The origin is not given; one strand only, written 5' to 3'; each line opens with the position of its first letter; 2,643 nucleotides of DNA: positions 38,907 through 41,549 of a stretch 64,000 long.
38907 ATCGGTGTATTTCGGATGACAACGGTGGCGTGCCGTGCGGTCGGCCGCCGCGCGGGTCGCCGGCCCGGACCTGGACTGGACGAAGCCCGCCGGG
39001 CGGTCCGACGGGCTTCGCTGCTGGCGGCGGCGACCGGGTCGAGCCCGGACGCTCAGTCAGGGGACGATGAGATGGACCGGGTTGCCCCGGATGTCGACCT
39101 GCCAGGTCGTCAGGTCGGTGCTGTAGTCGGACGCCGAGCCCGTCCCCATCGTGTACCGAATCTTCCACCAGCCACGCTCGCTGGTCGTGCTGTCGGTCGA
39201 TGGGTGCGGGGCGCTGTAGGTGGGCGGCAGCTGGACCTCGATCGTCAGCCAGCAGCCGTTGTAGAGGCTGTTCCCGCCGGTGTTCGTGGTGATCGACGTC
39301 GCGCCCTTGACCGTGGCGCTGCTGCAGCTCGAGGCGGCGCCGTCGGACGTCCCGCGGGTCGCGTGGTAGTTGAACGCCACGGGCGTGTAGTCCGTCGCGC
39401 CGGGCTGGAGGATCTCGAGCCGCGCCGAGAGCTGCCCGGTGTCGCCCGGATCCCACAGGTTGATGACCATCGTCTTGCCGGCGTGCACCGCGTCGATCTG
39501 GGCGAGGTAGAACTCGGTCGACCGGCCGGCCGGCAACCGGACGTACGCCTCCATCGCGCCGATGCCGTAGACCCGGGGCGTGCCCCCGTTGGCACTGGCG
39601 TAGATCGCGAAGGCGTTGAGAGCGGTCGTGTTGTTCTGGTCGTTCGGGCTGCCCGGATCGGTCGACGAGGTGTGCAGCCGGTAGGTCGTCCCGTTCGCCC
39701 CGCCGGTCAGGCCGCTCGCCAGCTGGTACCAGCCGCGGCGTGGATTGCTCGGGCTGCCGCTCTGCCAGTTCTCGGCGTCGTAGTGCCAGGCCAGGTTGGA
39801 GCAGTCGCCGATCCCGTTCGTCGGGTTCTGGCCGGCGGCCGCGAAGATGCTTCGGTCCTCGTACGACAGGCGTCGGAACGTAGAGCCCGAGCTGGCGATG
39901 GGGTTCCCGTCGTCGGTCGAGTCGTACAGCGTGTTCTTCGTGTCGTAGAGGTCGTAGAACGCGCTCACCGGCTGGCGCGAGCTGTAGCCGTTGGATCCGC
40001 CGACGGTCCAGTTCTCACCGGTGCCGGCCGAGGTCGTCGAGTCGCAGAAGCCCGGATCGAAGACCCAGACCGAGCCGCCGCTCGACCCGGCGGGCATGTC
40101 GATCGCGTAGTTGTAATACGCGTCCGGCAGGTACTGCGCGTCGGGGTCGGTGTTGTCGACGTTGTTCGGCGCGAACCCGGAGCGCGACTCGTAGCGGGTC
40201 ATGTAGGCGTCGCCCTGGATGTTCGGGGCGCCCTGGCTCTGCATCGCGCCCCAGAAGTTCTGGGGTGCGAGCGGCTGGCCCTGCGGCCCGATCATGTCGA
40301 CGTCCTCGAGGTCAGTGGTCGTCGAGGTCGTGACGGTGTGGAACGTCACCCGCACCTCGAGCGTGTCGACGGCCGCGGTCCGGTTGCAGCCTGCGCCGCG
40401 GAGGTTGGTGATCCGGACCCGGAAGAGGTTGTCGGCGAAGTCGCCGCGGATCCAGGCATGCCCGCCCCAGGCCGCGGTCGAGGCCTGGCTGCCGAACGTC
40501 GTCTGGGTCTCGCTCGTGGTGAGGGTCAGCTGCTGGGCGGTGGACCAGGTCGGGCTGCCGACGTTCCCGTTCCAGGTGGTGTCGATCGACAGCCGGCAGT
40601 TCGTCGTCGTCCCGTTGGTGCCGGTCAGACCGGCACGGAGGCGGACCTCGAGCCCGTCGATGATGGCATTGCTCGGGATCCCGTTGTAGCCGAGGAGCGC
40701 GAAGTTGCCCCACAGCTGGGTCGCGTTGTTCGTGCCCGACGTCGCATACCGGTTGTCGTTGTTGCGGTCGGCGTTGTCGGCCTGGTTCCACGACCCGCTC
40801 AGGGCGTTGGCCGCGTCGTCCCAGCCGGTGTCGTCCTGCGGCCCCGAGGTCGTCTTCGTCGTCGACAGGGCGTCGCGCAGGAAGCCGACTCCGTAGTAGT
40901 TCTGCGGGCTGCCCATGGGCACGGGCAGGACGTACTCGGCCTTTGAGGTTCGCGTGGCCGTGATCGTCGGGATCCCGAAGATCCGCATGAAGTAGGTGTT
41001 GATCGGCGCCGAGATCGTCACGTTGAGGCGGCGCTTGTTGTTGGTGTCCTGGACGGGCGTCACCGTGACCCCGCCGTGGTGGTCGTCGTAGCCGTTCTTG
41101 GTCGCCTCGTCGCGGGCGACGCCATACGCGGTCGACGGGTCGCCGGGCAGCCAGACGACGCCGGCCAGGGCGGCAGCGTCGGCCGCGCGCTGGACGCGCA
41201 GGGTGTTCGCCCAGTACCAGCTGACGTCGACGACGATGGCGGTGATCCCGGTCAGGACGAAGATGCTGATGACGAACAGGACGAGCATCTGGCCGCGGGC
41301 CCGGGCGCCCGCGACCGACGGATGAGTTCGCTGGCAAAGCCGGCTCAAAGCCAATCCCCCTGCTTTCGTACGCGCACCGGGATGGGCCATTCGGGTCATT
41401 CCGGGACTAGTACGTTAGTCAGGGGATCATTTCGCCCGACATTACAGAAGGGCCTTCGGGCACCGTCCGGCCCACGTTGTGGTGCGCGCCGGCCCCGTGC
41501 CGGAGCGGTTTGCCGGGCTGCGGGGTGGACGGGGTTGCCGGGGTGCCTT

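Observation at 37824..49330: Orphan Tad-like pseudopilin module built around two duplicated ~780-aa TadG-like proteins, with an adjacent two-component system and a shared upstream element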

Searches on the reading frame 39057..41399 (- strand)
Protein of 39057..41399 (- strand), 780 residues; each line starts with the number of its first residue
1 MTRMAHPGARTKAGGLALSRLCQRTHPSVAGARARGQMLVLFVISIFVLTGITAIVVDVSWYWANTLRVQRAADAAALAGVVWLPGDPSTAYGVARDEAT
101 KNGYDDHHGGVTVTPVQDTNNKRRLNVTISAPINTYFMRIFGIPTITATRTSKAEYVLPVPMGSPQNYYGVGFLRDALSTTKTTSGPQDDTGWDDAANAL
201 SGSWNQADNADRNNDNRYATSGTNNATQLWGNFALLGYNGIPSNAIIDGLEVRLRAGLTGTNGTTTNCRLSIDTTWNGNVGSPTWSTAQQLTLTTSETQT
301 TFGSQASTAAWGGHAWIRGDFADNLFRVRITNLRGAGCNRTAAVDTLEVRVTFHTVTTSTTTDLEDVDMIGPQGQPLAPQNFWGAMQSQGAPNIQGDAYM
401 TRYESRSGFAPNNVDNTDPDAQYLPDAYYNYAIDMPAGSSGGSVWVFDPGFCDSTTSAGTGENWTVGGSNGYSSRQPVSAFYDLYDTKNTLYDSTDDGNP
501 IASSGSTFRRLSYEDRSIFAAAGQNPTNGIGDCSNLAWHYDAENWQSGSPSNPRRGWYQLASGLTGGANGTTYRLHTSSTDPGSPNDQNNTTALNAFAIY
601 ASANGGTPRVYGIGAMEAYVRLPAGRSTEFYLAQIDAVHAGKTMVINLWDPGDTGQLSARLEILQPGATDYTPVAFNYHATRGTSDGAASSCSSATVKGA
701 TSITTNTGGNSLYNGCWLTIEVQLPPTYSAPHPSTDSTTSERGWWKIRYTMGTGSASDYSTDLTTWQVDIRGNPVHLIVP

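Call 3: search_protein_families(library=pfam, proteins=[window:39057-41399:-], max_evalue=0.1)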
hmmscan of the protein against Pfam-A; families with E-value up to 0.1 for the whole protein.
window:39057-41399:- (780 aa): 1 family
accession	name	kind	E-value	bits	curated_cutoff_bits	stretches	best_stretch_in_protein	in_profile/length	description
PF13400.11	Tad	-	1.5e-07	32.1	22.3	1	36-81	1-45/47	Putative Flp pilus-assembly TadE/G-like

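Call 4: search_protein_families(library=ncbifam, proteins=[window:39057-41399:-], max_evalue=0.1)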
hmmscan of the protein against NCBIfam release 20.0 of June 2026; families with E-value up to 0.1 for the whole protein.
window:39057-41399:- (780 aa): 1 family
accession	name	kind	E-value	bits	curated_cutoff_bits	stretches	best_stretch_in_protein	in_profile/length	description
TIGR03816.1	tadE_like_DECH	hypoth_equivalog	7.5e-05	22.9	50.95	1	35-103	2-70/109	Rv3654c family TadE-like protein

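Call 5: find_encoding_contigs(protein=window:39057-41399:-, flank=10000, max_places=6)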
Protein window:39057-41399:- (780 aa): no gene with exactly this product is on record in the collection.

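Call 6: search_solved_structures(query=window:39057-41399:-, max_evalue=1)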
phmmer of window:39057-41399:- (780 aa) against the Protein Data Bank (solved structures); distinct sequences matched with E-value up to 1: 0.

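Call 7: find_homologous_proteins(query=window:39057-41399:-, max_evalue=0.001)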
Query window:39057-41399:- (780 aa): 1286 proteins with E <= 0.001 among 8000 candidates; the best 120 are listed.
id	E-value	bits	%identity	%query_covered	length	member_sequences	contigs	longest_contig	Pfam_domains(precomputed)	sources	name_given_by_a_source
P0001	0.0e+0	1624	95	95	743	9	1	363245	PF13400.12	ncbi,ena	-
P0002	0.0e+0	1398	82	95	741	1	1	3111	PF13400.12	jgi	jgi:hypothetical protein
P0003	0.0e+0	1020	64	96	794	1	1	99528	PF13400.12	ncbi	-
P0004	4.5e-289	979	61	96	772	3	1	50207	PF13400.12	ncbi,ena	-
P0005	3.4e-266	904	58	97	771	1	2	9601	PF13400.12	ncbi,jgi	jgi:Flp pilus assembly protein TadG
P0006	1.3e-257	875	55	97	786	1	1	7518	PF13400.12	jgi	jgi:hypothetical protein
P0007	3.7e-254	864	56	96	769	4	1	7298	PF13400.12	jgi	jgi:hypothetical protein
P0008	7.6e-253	860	53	97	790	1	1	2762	PF13400.12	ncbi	-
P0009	6.4e-251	853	55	96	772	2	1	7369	PF13400.12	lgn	-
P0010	4.5e-249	847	57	96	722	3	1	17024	PF13400.12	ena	-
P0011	3.3e-247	841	55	98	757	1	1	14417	PF13400.12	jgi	jgi:hypothetical protein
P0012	4.6e-246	837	54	98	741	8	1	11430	PF13400.12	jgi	jgi:Flp pilus assembly protein TadG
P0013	4.6e-246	837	54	96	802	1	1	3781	PF13400.12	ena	-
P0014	5.8e-246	837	55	96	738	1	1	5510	PF13400.12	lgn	-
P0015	2.4e-242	825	53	98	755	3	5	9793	PF13400.12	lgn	-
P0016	7.1e-242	823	53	96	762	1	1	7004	PF13400.12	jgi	jgi:Flp pilus assembly protein TadG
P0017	1.5e-240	819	54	96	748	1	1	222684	PF13400.12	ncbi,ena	-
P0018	2.6e-240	818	54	97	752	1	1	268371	PF13400.12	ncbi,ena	-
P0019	2.7e-240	818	53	98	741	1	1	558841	PF13400.12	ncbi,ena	-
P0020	3.0e-240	818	53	98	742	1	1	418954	PF13400.12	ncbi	ncbi:MAG: pilus assembly protein TadG-related protein [Chloroflexota bacterium]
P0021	4.0e-240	818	53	96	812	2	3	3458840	PF13400.12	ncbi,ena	-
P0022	4.1e-239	814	53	96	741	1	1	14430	PF07811.18,PF13400.12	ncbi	-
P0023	1.7e-238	812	53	98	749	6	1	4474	PF13400.12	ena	-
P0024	8.3e-238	810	53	95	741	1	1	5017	PF13400.12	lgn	-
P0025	3.1e-237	808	55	93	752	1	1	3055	PF13400.12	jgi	jgi:Flp pilus assembly protein TadG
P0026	4.7e-237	807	53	96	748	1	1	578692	PF13400.12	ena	-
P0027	1.4e-236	806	55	95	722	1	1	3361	PF13400.12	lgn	-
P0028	1.7e-236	806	54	98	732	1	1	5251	PF13400.12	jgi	jgi:hypothetical protein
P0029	1.9e-236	805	53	96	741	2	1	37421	PF13400.12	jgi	-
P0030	4.7e-236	804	53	98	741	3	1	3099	PF13400.12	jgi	-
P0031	1.9e-235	802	53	96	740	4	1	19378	PF13400.12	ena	-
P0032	1.9e-235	802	55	96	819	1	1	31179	PF13400.12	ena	-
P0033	2.7e-235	802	53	95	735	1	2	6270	PF13400.12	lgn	-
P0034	9.8e-235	800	53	98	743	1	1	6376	PF13400.12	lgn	-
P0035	4.5e-234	797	52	98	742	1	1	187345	PF13400.12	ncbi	-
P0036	2.3e-233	795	52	98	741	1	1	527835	PF13400.12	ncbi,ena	-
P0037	5.4e-233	794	54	96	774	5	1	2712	PF13400.12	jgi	-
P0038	1.5e-232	792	53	96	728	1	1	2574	PF13400.12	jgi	jgi:Flp pilus assembly protein TadG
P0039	1.0e-231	790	52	96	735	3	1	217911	PF13400.12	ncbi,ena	-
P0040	3.5e-231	788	52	98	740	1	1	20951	PF13400.12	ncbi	-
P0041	4.7e-231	787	54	95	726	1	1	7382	PF13400.12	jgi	jgi:hypothetical protein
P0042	1.2e-230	786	52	96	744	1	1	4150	PF13400.12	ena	-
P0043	1.5e-230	786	53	96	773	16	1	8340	PF13400.12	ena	-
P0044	2.8e-230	785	51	98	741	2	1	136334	PF13400.12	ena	-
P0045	3.1e-230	785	54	95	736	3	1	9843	PF13400.12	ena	-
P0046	3.7e-230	785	54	97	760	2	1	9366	PF13400.12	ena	-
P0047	4.5e-230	784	52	96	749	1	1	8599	PF13400.12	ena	-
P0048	5.4e-230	784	52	96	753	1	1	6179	PF13400.12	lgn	-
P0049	2.7e-229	782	52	98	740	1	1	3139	PF13400.12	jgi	jgi:Flp pilus assembly protein TadG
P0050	4.2e-229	781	54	97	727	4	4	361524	PF13400.12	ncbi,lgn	-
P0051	8.3e-229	780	54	95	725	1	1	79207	PF13400.12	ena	-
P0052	1.3e-228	779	53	96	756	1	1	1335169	PF13400.12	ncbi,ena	-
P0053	5.9e-228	777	52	96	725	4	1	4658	PF13400.12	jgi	jgi:Flp pilus assembly protein TadG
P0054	1.3e-227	776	53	96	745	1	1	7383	PF13400.12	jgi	jgi:Flp pilus assembly protein TadG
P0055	2.4e-227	775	50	98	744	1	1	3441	PF13400.12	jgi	jgi:Flp pilus assembly protein TadG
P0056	5.1e-227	774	51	95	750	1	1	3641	PF13400.12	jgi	jgi:Flp pilus assembly protein TadG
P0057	8.8e-227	773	53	96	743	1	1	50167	PF13400.12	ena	-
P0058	9.0e-227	773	51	97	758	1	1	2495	PF13400.12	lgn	-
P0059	7.2e-225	767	51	98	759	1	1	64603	PF13400.12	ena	-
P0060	1.3e-223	763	51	98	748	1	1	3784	PF13400.12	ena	-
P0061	1.4e-223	763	51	96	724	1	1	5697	PF13400.12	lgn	-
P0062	1.6e-223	763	52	98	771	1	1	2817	PF13400.12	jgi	jgi:hypothetical protein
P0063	2.2e-223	762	52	96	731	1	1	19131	PF13400.12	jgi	jgi:Flp pilus assembly protein TadG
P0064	6.2e-223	761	51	96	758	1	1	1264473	PF13400.12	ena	-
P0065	8.2e-223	760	51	100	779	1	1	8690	PF13400.12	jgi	jgi:Flp pilus assembly protein TadG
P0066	8.5e-223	760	51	96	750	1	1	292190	PF13400.12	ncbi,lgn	-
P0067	1.5e-222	759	53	96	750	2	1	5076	PF13400.12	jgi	-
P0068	2.3e-222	759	51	96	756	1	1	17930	PF13400.12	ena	-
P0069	2.6e-222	759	51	96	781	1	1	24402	PF13400.12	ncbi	ncbi:MAG: pilus assembly protein TadG-related protein [Candidatus Limnocylindrales bacterium]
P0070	5.9e-222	757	52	96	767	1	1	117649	PF13400.12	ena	-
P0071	9.6e-222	757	50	98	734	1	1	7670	PF13400.12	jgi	jgi:Flp pilus assembly protein TadG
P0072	8.3e-220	750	51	96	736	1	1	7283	PF13400.12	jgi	jgi:Flp pilus assembly protein TadG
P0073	1.2e-219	750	52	96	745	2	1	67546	PF13400.12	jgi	jgi:hypothetical protein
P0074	1.4e-219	750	50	97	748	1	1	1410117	PF13400.12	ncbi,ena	-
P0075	3.6e-219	748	50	96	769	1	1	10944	PF13400.12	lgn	-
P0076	1.5e-218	746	50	97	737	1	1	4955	PF13400.12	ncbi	-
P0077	1.8e-218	746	53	96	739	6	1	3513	PF13400.12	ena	-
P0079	5.3e-218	744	50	98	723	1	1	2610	PF13400.12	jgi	jgi:hypothetical protein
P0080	8.0e-218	744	51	95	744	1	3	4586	PF13400.12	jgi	jgi:hypothetical protein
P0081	3.1e-217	742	51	96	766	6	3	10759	PF13400.12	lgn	-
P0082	4.4e-217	741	52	95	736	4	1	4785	PF13400.12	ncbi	-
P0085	8.9e-217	740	50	98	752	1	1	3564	PF13400.12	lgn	-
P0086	8.7e-216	737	50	96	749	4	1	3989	PF13400.12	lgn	-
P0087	1.0e-215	737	53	89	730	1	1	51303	PF13400.12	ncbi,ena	-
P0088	1.4e-215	736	50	96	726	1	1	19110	PF13400.12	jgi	jgi:Flp pilus assembly protein TadG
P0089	1.1e-214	733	52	96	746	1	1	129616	PF13400.12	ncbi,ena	-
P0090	1.2e-214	733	49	93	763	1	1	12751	PF13400.12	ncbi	-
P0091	3.2e-214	732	49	97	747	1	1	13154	PF13400.12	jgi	jgi:hypothetical protein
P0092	3.5e-214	732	50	96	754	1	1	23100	PF13400.12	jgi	jgi:hypothetical protein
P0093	9.5e-214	730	49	97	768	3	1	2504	PF13400.12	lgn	-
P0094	3.9e-212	725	48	99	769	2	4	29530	PF13400.12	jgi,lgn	-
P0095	4.8e-212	725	51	96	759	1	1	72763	PF13400.12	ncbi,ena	-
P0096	1.3e-210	720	48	98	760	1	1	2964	PF13400.12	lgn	-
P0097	1.3e-210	720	49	96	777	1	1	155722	PF13400.12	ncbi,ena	-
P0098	2.3e-210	719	49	98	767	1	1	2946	PF13400.12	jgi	jgi:hypothetical protein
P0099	3.2e-210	719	49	93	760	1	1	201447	PF13400.12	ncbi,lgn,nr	ncbi:MAG: hypothetical protein KF809_05535 [Chloroflexi bacterium]|nr:hypothetical protein [Chlorofl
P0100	5.3e-210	718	49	96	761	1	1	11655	PF13400.12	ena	-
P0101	1.7e-209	716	50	96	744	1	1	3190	PF13400.12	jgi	jgi:hypothetical protein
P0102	6.8e-209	714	47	100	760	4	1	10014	PF13400.12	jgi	-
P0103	8.4e-209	714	50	96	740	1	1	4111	PF13400.12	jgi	jgi:Flp pilus assembly protein TadG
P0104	2.0e-208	713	50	94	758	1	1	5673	PF13400.12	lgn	-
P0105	1.0e-207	710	49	99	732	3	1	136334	PF13400.12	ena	-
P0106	1.2e-207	710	51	96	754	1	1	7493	PF13400.12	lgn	-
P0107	5.0e-206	705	48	96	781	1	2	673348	PF13400.12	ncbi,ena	-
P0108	1.8e-205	703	48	98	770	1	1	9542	PF13400.12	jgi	jgi:hypothetical protein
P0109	2.3e-205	703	47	95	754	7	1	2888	PF13400.12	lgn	-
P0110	2.5e-205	702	48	96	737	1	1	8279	PF13400.12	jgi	jgi:Flp pilus assembly protein TadG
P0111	1.2e-204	700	50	96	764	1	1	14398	PF13400.12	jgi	jgi:hypothetical protein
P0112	4.0e-204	698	49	97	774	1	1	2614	PF13400.12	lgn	-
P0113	4.3e-204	698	46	96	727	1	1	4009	PF13400.12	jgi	jgi:hypothetical protein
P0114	5.7e-204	698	48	97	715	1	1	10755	PF13400.12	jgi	jgi:hypothetical protein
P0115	1.3e-202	693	48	95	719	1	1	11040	PF13400.12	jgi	jgi:hypothetical protein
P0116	2.5e-202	693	49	99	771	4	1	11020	PF13400.12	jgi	jgi:hypothetical protein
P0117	5.9e-202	691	47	96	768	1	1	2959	PF13400.12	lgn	-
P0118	1.6e-201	690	49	97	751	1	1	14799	PF13400.12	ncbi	ncbi:MAG: pilus assembly protein TadG-related protein [Candidatus Limnocylindrales bacterium]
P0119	9.6e-201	687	48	98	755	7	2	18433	PF13400.12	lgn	-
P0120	1.3e-200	687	48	97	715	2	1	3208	PF13400.12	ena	-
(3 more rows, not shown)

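Call 8: find_encoding_contigs(protein=P0001, flank=10000, max_places=3)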
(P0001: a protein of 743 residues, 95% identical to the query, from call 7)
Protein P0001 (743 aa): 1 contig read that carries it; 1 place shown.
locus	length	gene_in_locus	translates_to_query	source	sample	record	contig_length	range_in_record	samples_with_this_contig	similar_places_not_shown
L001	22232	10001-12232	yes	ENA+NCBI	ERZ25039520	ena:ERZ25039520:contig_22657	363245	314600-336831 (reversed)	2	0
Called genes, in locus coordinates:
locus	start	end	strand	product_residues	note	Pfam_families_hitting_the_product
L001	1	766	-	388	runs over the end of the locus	PF05222:AlaDh_PNT_N, PF01262:AlaDh_PNT_C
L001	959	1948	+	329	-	PF00296:Bac_luciferase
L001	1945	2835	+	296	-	-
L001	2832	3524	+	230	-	PF00072:Response_reg, PF00486:Trans_reg_C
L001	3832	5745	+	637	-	PF00672:HAMP, PF00512:HisKA, PF02518:HATPase_c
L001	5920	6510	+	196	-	PF07811:TadE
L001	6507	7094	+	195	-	PF07811:TadE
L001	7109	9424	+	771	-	PF13400:Tad (weak)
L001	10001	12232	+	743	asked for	PF13400:Tad (weak)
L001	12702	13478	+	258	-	-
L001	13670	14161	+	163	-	PF00903:Glyoxalase, PF13669:Glyoxalase_4 (weak), PF18029:Glyoxalase_6 (weak)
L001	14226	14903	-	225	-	PF00535:Glycos_transf_2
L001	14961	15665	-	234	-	PF00005:ABC_tran, PF13304:AAA_21 (faint)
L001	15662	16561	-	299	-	PF00005:ABC_tran, PF02463:SMC_N (faint), PF13304:AAA_21 (faint)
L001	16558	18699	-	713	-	-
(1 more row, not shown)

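Call 9: find_encoding_contigs(protein=P0021, flank=10000, max_places=3)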
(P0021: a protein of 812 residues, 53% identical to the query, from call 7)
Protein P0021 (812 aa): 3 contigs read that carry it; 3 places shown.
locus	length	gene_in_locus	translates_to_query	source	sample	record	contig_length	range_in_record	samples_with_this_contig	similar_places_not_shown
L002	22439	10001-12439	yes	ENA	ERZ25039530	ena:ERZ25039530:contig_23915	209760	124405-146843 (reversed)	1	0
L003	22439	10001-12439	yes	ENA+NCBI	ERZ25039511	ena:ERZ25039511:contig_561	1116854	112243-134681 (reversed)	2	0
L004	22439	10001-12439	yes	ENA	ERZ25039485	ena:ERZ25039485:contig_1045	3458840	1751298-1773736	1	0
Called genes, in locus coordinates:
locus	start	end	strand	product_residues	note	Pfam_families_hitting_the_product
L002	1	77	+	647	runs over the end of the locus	PF00582:Usp, PF00535:Glycos_transf_2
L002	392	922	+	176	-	PF00583:Acetyltransf_1, PF13527:Acetyltransf_9 (weak), PF13673:Acetyltransf_10, PF13508:Acetyltransf_7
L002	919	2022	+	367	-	PF02595:Gly_kinase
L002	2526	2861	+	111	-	-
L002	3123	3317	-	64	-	-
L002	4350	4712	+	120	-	PF13400:Tad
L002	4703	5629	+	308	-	-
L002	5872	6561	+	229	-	-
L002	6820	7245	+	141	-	PF07811:TadE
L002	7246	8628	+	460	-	PF13400:Tad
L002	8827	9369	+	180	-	PF07811:TadE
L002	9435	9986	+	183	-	PF07811:TadE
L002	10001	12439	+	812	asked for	PF13400:Tad (weak)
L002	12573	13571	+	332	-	PF18914:DUF5666 (weak)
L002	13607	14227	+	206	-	PF20660:DUF6812 (faint)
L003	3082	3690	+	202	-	PF07811:TadE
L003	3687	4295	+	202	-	PF07811:TadE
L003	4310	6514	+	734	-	PF13400:Tad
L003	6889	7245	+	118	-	PF07811:TadE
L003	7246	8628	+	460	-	PF13400:Tad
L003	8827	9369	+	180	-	PF07811:TadE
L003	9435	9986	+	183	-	PF07811:TadE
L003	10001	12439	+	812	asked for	PF13400:Tad (weak)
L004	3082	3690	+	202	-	PF07811:TadE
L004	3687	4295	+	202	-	PF07811:TadE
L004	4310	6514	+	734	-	PF13400:Tad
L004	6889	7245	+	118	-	PF07811:TadE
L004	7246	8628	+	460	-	PF13400:Tad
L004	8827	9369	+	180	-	PF07811:TadE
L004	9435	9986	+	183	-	PF07811:TadE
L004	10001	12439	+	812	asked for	PF13400:Tad (weak)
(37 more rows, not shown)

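Call 29: predict_structure(alignment_id=A1)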
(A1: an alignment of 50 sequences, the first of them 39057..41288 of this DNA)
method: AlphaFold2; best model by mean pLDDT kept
length: 743 residues; sequences in the alignment: 50
mean_pLDDT: 88.1   pTM: 0.69
mean pLDDT of the five models: 88.1, 87.0, 86.6, 85.8, 84.2
residues with pLDDT >= 90: 410; 70-90: 293; 50-70: 32; < 50: 8
segments of 3 or more residues with pLDDT < 50: 736-743
pLDDT, mean of each block of 10 residues (from residue 1): 82 82 87 87 75 87 90 90 76 88 83 77 81 92 91 92 91 89 95 93 91 96 83 95 87 93 95 93 94 93 93 96 92 92 91 85 80 62 73 93 97 92 90 85 95 79 94 95 91 92 89 85 96 94 89 92 96 91 89 90 87 84 94 95 84 76 91 87 91 92 91 85 87 63 41
secondary structure, 60 per line:
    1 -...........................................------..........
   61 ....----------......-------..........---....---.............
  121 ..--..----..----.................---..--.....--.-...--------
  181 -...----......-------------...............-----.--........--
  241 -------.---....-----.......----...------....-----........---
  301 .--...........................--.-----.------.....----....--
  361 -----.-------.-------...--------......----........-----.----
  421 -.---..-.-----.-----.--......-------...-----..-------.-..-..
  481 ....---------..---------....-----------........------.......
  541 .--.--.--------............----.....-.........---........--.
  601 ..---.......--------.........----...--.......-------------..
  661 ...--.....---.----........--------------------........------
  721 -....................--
elements in order (helices of 4 or more, strands of 3 or more residues): H2-44 H51-64 E75-80 E88-97 H101-104 E108-122 E137-153 E161-165 E182-184 E189-194 E208-222 E231-238 E252-255 E261-267 H281-284 E290-297 E304-330 E346-350 E393-398 E403-410 E444-449 H479-484 H505-508 E520-527 E534-541 E556-567 E572-576 E578-586 E590-597 E606-612 E621-629 E634-636 E639-645 E659-663 E666-670 E679-686 E707-714 E722-741
